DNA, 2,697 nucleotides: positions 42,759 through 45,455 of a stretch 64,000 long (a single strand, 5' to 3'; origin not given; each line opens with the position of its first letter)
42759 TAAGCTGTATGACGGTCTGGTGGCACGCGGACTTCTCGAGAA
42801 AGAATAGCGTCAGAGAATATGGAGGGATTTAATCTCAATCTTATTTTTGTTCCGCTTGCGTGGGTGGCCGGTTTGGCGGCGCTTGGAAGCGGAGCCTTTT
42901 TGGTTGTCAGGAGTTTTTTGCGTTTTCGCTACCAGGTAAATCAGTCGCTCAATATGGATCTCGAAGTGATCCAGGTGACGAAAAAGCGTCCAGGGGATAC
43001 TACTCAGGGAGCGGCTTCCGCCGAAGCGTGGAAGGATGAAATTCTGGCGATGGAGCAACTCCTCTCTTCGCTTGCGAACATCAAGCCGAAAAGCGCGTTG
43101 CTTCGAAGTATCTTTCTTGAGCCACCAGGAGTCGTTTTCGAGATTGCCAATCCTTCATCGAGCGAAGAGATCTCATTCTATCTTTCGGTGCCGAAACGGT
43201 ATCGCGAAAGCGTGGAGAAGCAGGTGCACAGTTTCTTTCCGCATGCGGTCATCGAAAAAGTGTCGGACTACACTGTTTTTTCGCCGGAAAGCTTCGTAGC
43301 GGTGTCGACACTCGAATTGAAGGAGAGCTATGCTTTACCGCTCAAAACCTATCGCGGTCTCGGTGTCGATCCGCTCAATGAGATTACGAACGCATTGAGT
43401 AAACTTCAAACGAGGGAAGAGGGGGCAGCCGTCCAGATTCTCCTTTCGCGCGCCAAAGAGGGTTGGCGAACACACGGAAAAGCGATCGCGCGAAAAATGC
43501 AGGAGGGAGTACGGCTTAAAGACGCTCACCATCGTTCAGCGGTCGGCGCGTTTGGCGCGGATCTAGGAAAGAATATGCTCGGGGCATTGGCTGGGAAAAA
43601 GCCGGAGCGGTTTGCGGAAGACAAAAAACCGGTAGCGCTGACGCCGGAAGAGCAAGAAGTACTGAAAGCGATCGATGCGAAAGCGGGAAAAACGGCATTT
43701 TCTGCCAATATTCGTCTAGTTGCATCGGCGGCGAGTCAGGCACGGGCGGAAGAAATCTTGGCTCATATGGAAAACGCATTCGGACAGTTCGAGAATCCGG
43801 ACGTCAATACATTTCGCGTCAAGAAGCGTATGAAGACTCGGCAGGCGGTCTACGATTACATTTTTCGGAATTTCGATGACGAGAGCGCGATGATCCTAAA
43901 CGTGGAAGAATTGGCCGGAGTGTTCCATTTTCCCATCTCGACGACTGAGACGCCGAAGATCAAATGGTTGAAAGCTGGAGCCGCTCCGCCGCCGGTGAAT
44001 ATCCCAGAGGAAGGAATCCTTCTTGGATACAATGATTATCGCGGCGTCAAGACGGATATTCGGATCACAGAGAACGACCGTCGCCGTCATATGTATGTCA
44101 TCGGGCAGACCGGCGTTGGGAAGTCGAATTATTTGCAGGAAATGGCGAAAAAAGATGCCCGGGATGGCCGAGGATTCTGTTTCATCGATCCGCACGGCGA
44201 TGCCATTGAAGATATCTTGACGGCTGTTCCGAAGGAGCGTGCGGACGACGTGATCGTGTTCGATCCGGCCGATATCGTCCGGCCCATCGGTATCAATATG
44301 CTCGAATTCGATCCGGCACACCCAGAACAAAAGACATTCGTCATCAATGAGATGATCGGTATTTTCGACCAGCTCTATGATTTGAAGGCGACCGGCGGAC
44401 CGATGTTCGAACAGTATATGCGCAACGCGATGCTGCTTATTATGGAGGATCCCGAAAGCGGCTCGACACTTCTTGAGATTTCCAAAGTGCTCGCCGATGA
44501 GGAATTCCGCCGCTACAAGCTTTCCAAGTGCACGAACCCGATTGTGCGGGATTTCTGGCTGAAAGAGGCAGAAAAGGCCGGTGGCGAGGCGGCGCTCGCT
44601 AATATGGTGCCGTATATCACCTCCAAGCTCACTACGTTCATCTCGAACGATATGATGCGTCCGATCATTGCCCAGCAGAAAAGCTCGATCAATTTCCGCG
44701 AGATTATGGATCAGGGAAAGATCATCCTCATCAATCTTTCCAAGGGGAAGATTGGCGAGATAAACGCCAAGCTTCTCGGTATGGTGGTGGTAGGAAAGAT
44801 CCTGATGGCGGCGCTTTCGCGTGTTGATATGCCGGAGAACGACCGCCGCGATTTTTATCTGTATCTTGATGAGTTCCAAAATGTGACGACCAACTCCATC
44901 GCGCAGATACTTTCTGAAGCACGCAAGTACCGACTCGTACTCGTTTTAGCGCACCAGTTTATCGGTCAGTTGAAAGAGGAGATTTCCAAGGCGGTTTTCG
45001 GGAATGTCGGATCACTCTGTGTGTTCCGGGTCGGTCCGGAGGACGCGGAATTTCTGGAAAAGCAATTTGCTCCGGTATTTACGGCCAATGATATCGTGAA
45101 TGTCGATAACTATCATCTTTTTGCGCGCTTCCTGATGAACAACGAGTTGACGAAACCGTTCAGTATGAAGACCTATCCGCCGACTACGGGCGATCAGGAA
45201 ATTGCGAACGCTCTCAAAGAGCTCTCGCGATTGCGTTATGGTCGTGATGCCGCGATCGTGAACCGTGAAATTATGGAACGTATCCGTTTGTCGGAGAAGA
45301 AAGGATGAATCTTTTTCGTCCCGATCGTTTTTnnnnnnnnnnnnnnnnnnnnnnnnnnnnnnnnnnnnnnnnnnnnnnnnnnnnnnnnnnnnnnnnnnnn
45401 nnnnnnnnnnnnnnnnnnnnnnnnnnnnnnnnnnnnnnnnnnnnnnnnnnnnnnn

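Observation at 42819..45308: T4CP-like ATPase with an unusually long (about 380 aa) N-terminal extracytoplasmic/linker region before the motor domain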

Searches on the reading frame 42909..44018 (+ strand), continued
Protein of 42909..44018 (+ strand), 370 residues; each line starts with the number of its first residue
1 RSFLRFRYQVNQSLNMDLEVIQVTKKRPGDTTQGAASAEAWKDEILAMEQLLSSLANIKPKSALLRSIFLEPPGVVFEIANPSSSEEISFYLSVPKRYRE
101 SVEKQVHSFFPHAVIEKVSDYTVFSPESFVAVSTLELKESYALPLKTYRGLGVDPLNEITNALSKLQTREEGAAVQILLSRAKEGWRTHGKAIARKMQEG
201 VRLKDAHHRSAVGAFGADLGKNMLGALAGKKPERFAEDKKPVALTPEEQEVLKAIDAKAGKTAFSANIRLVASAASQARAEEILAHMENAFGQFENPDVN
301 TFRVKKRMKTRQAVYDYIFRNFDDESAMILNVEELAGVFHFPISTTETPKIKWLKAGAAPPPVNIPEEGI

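Call 97: get_annotated_region(hit=H28, flank=9000)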
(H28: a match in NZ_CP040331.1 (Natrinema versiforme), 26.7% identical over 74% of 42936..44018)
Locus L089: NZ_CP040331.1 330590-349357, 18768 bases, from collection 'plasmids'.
description: Natrinema versiforme strain BOL5-4 plasmid pNVE500
organism: Natrinema versiforme (NCBI taxid 88724)
taxonomy: Archaea; Euryarchaeota; Halobacteria; Halobacteriales; Natrialbaceae; Natrinema; Natrinema versiforme
host: -; source: -; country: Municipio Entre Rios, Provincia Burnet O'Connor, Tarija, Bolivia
typing (MOB-suite, as given by PLSDB): non-mobilizable; mating-pair formation MPF_T
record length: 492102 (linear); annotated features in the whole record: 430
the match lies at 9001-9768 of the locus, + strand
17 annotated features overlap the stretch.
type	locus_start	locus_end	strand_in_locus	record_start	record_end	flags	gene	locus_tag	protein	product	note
CDS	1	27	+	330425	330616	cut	-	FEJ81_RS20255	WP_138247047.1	hypothetical protein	-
CDS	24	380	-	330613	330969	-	-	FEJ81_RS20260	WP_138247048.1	hypothetical protein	-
CDS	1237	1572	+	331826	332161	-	-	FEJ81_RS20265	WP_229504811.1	pilin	-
CDS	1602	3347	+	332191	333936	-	-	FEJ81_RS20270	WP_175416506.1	hypothetical protein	-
CDS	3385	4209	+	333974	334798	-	-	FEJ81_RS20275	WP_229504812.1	hypothetical protein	-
CDS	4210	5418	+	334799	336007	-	-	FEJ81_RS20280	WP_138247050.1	hypothetical protein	-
CDS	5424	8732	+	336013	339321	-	-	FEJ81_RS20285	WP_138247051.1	conjugal transfer protein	-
CDS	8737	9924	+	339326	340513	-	-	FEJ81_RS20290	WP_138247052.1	hypothetical protein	-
CDS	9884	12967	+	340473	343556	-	-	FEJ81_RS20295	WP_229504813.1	TraM recognition domain-containing protein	-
CDS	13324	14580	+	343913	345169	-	-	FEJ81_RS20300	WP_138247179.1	hypothetical protein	-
CDS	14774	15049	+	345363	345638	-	-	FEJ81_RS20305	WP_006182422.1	ribbon-helix-helix domain-containing protein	-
CDS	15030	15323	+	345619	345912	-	-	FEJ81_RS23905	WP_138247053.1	type II toxin-antitoxin system RelE/ParE family toxin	-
CDS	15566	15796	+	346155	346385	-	-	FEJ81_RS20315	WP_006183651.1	UPF0175 family protein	-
CDS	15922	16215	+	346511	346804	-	-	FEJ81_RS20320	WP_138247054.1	PadR family transcriptional regulator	-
CDS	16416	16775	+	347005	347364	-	-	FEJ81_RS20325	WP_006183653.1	helix-turn-helix domain-containing protein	-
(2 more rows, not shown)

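Call 105: find_homologous_proteins(query=L088:8752-9879:+, max_evalue=0.001)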
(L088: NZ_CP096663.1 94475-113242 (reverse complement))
Query L088:8752-9879:+ (376 aa): 90 proteins with E <= 0.001 among 5966 candidates.
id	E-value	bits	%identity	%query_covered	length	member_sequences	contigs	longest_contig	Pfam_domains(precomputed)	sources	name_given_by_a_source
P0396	5.5e-238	807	94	100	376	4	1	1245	PF26449.1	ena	-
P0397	3.0e-186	637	72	100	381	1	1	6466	PF26449.1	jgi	jgi:hypothetical protein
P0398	9.5e-186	635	73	100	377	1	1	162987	PF26449.1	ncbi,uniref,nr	ncbi:hypothetical protein [Halorussus litoreus]|uniref:hypothetical protein n=1 Tax=Halorussus litor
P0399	1.3e-184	632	73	100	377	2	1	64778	PF26449.1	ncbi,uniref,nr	ncbi:hypothetical protein [Halorussus ruber]|uniref:hypothetical protein n=1 Tax=Halorussus ruber Ta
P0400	2.6e-183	627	72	100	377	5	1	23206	PF26449.1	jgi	jgi:hypothetical protein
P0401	6.6e-182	623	70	100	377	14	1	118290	PF26449.1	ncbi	-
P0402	4.3e-181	620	74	95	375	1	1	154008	PF26449.1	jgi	jgi:hypothetical protein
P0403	3.6e-180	617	71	100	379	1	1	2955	PF26449.1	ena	-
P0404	2.2e-179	614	70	98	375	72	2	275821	PF26449.1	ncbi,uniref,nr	ncbi:hypothetical protein C488_20692 [Natrinema pellirubrum DSM 15624]|uniref:DUF8128 domain-contain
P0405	4.1e-178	610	73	95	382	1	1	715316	PF26449.1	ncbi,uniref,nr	ncbi:hypothetical protein [Natrinema caseinilyticum]|uniref:hypothetical protein n=1 Tax=Natrinema c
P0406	5.5e-177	607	69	99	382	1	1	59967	PF26449.1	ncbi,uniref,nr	ncbi:hypothetical protein [Natrialba sp. PRR66]|uniref:hypothetical protein n=1 Tax=Natrialba sp. PR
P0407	6.6e-177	606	70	100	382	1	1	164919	PF26449.1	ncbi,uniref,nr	ncbi:hypothetical protein [Natrinema gelatinilyticum]|uniref:hypothetical protein n=1 Tax=Natrinema 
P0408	4.5e-176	604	72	95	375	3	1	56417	PF26449.1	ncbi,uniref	ncbi:hypothetical protein [Natrinema sp. H-ect4]|uniref:hypothetical protein n=1 Tax=Natrinema sp. H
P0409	4.8e-176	603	72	95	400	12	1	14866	PF26449.1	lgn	-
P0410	1.8e-175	602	72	95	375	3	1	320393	PF26449.1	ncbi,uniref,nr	ncbi:hypothetical protein [Natrinema sp. DC36]|uniref:hypothetical protein n=1 Tax=Natrinema sp. DC3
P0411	4.4e-175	600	71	94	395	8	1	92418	PF26449.1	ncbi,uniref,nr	ncbi:hypothetical protein [Halostagnicola kamekurae]|uniref:DUF8128 domain-containing protein n=1 Ta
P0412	3.5e-174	597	68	100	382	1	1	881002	PF26449.1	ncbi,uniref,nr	ncbi:hypothetical protein [Natrinema sp. SYSU A 869]|uniref:hypothetical protein n=1 Tax=Natrinema s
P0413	9.4e-174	596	71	95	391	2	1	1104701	PF26449.1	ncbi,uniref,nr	ncbi:hypothetical protein [Natrinema salaciae]|uniref:DUF8128 domain-containing protein n=1 Tax=Natr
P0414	1.4e-173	595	71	95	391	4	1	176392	PF26449.1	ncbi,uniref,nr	ncbi:hypothetical protein [Halomontanus rarus]|uniref:hypothetical protein n=1 Tax=Halomontanus raru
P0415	1.4e-173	595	72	94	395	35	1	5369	PF26449.1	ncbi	ncbi:hypothetical protein [Natrinema sp. JCM 9743]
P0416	5.5e-173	593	69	99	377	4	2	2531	PF26449.1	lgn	-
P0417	1.8e-171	588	68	96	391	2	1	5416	PF26449.1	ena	-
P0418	8.1e-171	586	71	95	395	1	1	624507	PF26449.1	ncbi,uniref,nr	ncbi:hypothetical protein [Natrialba sp. PRR66]|uniref:hypothetical protein n=1 Tax=Natrialba sp. PR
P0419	3.6e-170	584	70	95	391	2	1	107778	PF26449.1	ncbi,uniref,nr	ncbi:hypothetical protein OB955_22350 [Halobacteria archaeon AArc-m2/3/4]|uniref:DUF8128 domain-cont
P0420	1.3e-169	582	69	96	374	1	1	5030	PF26449.1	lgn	-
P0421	3.9e-169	581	69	96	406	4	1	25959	PF26449.1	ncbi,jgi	-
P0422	2.4e-168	578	69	95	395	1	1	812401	PF26449.1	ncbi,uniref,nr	ncbi:hypothetical protein [Natronorubrum halophilum]|uniref:hypothetical protein n=1 Tax=Natronorubr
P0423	2.6e-167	575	68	95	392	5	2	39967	PF26449.1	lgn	-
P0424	8.9e-167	573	69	93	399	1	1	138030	PF26449.1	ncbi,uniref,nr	ncbi:hypothetical protein JMJ58_20925 (plasmid) [Haloterrigena salifodinae]|uniref:DUF8128 domain-co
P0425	1.6e-166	572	69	94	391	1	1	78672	PF26449.1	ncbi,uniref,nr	ncbi:hypothetical protein [Natronoglomus mannanivorans]|uniref:DUF8128 domain-containing protein n=1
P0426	3.0e-166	571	67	94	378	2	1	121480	PF26449.1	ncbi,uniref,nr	ncbi:hypothetical protein [Haloarchaeobius sp. FL176]|uniref:hypothetical protein n=1 Tax=Haloarchae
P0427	2.3e-165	568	68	94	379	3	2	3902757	PF26449.1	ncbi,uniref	ncbi:hypothetical protein [Halovivax cerinus]|uniref:DUF8128 domain-containing protein n=1 Tax=Halov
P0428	1.2e-164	566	67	95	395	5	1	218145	PF26449.1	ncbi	-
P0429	8.9e-164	563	65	98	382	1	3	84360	PF26449.1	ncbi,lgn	-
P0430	1.6e-163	562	67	95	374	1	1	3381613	PF26449.1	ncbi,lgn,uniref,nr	ncbi:hypothetical protein BV210_02435 [Halorientalis sp. IM1011]|uniref:hypothetical protein n=1 Tax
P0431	6.2e-139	481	60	97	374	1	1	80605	PF26449.1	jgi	-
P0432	5.9e-125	435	77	66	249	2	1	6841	PF26449.1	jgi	jgi:hypothetical protein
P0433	1.2e-118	415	68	72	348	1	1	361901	PF26449.1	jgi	-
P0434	2.0e-116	407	74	63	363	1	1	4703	PF26449.1,PF02812.24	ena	-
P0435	1.2e-115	405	55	95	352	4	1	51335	PF26449.1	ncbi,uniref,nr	ncbi:hypothetical protein [Haloterrigena salifodinae]|uniref:hypothetical protein n=1 Tax=Haloterrig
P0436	1.0e-113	398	54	91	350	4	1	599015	PF26449.1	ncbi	-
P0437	2.8e-112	394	53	90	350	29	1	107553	PF26449.1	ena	-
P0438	5.8e-110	386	47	100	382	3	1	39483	PF26449.1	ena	-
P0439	3.0e-109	384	50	90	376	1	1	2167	PF26449.1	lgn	-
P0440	2.3e-107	378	50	96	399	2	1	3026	PF26449.1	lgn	-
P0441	2.7e-107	377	55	90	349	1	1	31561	PF26449.1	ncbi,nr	ncbi:hypothetical protein DMJ13_27330 [halophilic archaeon]|nr:hypothetical protein DMJ13_27330 [hal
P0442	3.1e-107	377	51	94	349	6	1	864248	PF26449.1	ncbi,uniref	ncbi:hypothetical protein [Haladaptatus sp. CMAA 1909]|uniref:hypothetical protein n=1 Tax=Haladapta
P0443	5.2e-107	376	47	97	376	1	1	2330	PF26449.1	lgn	-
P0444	6.9e-107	376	52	89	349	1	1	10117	PF26449.1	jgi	jgi:hypothetical protein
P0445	3.1e-104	367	56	80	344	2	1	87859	PF26449.1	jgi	-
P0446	1.3e-102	362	59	76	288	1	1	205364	PF26449.1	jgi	-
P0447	3.4e-102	361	51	88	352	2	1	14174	PF26449.1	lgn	-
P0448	3.2e-101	357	51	93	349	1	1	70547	PF26449.1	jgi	jgi:hypothetical protein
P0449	3.0e-100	354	51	92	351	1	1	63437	PF26449.1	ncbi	-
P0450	4.7e-100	353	49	92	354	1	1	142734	PF26449.1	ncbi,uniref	ncbi:hypothetical protein [Halomicrococcus sp. NG-SE-24]|uniref:hypothetical protein n=1 Tax=Halomic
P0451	2.3e-99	351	68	61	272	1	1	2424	PF26449.1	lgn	-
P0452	2.7e-97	344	48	91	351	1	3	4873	PF26449.1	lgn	-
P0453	5.3e-96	340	48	91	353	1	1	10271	PF26449.1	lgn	-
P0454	6.9e-96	340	48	91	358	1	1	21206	PF26449.1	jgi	jgi:hypothetical protein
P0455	6.7e-93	330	45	96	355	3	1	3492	PF26449.1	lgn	-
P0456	1.1e-91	326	47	94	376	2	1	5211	PF26449.1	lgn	-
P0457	1.7e-91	325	46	94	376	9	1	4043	PF26449.1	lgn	-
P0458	7.7e-91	323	47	94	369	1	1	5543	PF26449.1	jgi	-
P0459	3.5e-88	314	45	94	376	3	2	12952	PF26449.1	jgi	jgi:hypothetical protein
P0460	7.9e-88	313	44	91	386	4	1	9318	PF26449.1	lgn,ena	-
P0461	1.1e-87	313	46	92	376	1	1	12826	PF26449.1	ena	-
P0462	2.5e-87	312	47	94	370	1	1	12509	PF26449.1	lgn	-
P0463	4.8e-85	304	44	91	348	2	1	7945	PF26449.1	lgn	-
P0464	1.0e-84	303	49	76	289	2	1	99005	PF26449.1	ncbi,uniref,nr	ncbi:hypothetical protein [Halobacterium sp. KA-6]|uniref:hypothetical protein n=1 Tax=Halobacterium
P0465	4.1e-84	301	45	88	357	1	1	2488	PF26449.1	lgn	-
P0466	2.1e-83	299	45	89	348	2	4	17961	PF26449.1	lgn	-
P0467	4.8e-82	294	44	91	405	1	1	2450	PF26449.1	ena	-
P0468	7.7e-82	294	52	76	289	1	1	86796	PF26449.1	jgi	-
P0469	6.7e-81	290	41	93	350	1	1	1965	PF26449.1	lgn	-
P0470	1.0e-80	290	78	44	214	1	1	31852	PF26449.1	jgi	-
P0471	2.3e-80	289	43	92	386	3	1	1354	PF26449.1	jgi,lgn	-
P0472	2.4e-73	266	43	88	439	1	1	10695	PF26449.1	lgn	-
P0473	2.4e-67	246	52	64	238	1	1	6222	PF26449.1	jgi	-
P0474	6.2e-61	225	50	64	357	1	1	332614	PF26449.1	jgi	-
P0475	2.4e-60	223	64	40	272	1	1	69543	PF26449.1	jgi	-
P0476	3.1e-52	196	49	59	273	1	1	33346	PF26449.1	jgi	-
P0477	1.1e-50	191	35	95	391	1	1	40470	PF26449.1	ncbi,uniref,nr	ncbi:hypothetical protein [Halorussus sp. MSC15.2]|uniref:hypothetical protein n=1 Tax=Halorussus sp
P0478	1.0e-49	188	37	84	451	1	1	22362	PF26449.1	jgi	jgi:hypothetical protein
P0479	2.6e-49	187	34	94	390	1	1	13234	PF26449.1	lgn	-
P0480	3.1e-40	157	77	24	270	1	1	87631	PF26449.1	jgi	-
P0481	8.0e-40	155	60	32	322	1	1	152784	PF26449.1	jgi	-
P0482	2.9e-31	127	34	76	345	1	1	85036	PF26449.1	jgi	-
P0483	4.5e-28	117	69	21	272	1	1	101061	PF26449.1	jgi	-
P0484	4.6e-28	117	69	21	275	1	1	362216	PF26449.1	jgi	-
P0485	1.0e-27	116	69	20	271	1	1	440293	PF26449.1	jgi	-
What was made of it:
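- On Pfam DUF8128 (PF26449): The haloarchaeal stand-alone proteins carry the same label (call 105).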

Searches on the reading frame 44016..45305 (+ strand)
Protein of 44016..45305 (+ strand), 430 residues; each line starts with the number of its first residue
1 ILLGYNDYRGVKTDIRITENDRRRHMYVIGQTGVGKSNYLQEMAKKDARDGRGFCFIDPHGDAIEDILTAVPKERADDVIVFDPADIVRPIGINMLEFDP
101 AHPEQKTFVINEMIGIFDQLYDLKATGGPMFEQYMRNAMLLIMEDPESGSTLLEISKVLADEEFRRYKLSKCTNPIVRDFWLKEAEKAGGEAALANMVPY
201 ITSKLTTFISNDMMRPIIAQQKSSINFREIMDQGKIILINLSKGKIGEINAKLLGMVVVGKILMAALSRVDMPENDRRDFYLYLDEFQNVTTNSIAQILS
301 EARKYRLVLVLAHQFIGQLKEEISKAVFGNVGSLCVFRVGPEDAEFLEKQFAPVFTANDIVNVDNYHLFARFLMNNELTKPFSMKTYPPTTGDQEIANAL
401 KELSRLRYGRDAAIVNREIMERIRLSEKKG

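Call 90: search_dna_similar(query=window:44016-45305:+, collection=plasmids, mode=protein, max_evalue=0.001, max_rows=25)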
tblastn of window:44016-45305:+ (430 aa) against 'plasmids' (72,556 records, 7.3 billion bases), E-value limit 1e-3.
Records with a match: 308; places in all: 319; records where one place covers at least 80% of the query: 197.
Best place of each record, by identity: <60% 308.
By first word of the organism name: Streptomyces 100; Bacillus 68; Natrinema 12; Lactobacillus 12; Sulfolobus 11; Haladaptatus 9; Clostridium 8; Halalkalicoccus 5; Lysinibacillus 5; Priestia 4; and 51 more.
By predicted mobility (MOB-suite, as given by PLSDB): non-mobilizable 241; mobilizable 51; conjugative 16.
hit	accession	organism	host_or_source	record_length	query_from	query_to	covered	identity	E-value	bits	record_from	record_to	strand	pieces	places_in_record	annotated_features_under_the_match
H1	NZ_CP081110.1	Sulfitobacter mediterraneus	-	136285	21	383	84%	36.0%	1e-65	234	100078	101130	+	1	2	type IV secretion system DNA-binding domain-containing protein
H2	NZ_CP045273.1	Priestia megaterium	pure culture,Paper surface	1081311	22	425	90%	33.6%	1e-14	228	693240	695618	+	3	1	none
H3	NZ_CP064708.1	Bradyrhizobium sp. 131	Acmispon strigosus,cell culture,root ...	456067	15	389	87%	34.3%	6e-66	235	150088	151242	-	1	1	type IV secretion system DNA-binding domain-containing protein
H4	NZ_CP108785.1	Embleya sp. NBC_00888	-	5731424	3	409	95%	30.8%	5e-54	201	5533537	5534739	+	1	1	none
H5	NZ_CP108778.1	Embleya sp. NBC_00896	-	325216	3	409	95%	29.6%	9e-53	197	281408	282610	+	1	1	type IV secretory system conjugative DNA transfer family protein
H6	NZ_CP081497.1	Streptomyces sp. BHT-5-2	whole organism,plant soil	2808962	3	388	90%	31.2%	2e-49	187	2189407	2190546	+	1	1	none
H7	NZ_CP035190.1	Bacillus licheniformis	cell culture,food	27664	1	405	94%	28.1%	2e-30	132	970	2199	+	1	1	DUF87 domain-containing protein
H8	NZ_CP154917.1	Bacillus subtilis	-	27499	1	405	94%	28.1%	2e-30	131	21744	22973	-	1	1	DUF87 domain-containing protein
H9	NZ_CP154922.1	Bacillus subtilis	-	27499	1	405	94%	28.1%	2e-30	131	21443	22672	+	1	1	DUF87 domain-containing protein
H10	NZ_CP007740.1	Bacillus methanolicus MGA3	soil sample, enrichment culture ...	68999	1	389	90%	28.9%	1e-31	135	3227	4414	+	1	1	DUF87 domain-containing protein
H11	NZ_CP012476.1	Shouchella clausii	-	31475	1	389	90%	28.9%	2e-30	131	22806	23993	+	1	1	DUF87 domain-containing protein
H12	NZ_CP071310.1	Actinarchaeum halophilum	soil,soil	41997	1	427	99%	26.2%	4e-30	130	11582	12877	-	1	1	hypothetical protein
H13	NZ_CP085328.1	Haladaptatus salinisoli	cell culture,saline soil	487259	1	427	99%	26.2%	1e-29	129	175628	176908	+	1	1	type IV secretion system DNA-binding domain-containing protein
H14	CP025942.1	Bacillus subtilis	Mixed culture,Chinese food lobster sauce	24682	1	405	94%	27.6%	8e-30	130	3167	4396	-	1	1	ATPase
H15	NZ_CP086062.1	Bacillus sp. BC1-43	Sing cell,soil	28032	1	405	94%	27.6%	8e-30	129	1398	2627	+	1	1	DUF87 domain-containing protein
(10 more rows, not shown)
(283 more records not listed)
